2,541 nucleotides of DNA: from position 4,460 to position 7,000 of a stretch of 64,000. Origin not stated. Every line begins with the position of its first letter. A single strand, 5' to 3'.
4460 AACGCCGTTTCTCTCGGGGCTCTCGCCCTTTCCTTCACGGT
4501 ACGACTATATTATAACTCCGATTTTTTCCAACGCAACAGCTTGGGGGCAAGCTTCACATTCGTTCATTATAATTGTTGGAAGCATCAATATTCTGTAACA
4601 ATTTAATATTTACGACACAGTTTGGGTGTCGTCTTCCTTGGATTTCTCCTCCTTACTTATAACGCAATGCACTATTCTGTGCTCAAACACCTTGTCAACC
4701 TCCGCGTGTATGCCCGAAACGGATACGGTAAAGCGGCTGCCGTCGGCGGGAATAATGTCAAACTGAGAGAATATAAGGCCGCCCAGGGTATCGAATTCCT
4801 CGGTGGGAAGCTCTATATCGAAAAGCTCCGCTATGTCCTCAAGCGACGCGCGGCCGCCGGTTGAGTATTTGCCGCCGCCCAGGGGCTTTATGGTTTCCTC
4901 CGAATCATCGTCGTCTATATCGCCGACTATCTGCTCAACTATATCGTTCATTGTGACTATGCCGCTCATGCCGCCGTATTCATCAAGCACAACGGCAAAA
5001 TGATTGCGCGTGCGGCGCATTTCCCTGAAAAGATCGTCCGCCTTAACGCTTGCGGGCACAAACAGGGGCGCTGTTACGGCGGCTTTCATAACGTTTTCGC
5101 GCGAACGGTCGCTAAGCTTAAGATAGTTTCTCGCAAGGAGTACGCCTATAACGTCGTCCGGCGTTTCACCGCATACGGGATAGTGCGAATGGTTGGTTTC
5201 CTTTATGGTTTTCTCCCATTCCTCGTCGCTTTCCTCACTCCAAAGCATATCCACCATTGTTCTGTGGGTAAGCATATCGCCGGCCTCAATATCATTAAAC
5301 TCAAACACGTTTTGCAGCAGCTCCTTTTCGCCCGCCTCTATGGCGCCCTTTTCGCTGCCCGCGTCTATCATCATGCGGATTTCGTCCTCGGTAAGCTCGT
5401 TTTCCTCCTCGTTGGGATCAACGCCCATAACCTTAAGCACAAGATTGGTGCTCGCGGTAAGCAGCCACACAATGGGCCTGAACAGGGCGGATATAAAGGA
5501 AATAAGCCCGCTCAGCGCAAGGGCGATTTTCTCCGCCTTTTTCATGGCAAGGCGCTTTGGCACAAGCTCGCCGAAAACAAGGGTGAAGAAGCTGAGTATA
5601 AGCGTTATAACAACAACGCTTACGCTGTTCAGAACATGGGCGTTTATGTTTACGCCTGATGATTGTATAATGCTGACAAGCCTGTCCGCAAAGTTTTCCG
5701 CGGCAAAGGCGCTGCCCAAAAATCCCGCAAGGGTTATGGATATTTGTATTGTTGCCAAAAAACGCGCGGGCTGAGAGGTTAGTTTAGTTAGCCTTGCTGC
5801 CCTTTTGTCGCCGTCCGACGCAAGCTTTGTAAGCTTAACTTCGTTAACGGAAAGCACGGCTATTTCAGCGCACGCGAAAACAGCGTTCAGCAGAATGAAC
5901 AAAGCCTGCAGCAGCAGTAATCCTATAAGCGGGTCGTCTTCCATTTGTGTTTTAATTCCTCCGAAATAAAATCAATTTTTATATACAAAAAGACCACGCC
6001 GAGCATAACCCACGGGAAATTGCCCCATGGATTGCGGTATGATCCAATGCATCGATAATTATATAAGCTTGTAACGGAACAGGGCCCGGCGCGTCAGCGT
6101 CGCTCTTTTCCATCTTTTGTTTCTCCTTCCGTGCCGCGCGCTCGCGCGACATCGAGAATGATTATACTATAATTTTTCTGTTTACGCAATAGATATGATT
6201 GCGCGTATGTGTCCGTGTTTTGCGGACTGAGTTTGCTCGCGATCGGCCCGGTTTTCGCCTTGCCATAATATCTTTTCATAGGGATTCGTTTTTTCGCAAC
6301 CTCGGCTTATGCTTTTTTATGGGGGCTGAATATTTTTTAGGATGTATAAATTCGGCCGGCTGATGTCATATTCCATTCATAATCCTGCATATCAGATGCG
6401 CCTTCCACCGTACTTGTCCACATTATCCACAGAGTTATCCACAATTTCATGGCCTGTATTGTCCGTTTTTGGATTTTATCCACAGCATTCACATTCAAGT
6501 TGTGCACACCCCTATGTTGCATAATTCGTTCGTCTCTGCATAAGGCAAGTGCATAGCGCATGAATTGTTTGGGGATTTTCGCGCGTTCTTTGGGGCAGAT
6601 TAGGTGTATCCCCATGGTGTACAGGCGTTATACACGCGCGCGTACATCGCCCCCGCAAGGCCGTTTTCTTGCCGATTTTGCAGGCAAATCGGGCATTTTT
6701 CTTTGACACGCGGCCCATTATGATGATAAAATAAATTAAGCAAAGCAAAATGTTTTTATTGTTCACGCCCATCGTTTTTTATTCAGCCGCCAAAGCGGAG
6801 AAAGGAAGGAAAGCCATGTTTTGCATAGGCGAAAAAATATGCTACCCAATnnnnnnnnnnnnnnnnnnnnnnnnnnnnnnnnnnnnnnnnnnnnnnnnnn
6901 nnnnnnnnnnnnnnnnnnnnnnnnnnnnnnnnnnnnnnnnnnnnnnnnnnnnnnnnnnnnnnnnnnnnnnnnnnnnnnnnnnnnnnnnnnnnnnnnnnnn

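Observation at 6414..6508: Dense cluster of five co-oriented DnaA boxes in an 870-bp gene-free divergent region, with no dnaA/dnaN nearby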

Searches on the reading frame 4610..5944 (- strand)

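Call 8: search_protein_families(library=pfam, proteins=[window:4610-5944:-])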
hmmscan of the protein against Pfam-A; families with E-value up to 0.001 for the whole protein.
window:4610-5944:- (444 aa): 3 families
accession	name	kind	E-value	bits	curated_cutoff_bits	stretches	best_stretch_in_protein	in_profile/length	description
PF01595.25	CNNM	-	2.3e-51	174.5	28.4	1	13-205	3-180/181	Cyclin M transmembrane N-terminal domain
PF03471.22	CorC_HlyC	-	3.5e-17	62.6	27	1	355-431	3-79/81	Transporter associated domain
PF00571.33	CBS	-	2.9e-10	40.7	24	1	291-340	7-56/57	CBS domain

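Call 47: search_protein_families(library=ncbifam, proteins=[window:4610-5944:-])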
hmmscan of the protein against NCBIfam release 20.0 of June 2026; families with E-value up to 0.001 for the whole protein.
window:4610-5944:- (444 aa): 4 families
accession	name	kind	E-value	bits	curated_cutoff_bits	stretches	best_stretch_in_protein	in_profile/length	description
NF052568.1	PolamExpPaeASal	equivalog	1.6e-70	238.1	500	1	10-430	5-423/424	polyamine export protein PaeA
TIGR03520.1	GldE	subfamily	1.8e-53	182.1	376.05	1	15-406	3-384/408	gliding motility-associated protein GldE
NF008604.1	PRK11573.1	equivalog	1.9e-47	162.1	475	1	9-438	9-425/428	hypothetical protein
NF011675.0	PRK15094.1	equivalog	1.6e-36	126.2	379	1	186-434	34-284/292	CNNM family magnesium/cobalt transport protein CorC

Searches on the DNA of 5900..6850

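Call 46: search_rna_families(source=window, start=5900, end=6850, threshold=evalue, max_evalue=1)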
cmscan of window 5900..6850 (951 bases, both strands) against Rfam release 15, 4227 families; matches with E-value up to 1: 2.
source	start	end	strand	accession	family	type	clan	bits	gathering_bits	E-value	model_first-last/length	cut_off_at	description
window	6706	6775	+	RF00859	mir-234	Gene; miRNA;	CL00092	20.3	58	0.74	1-70/70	no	mir-234 microRNA precursor family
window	6292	6321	-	RF02248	Six3os1_3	Gene; lncRNA;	-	15.2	40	0.29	46-75/75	no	Six3os1 conserved region 3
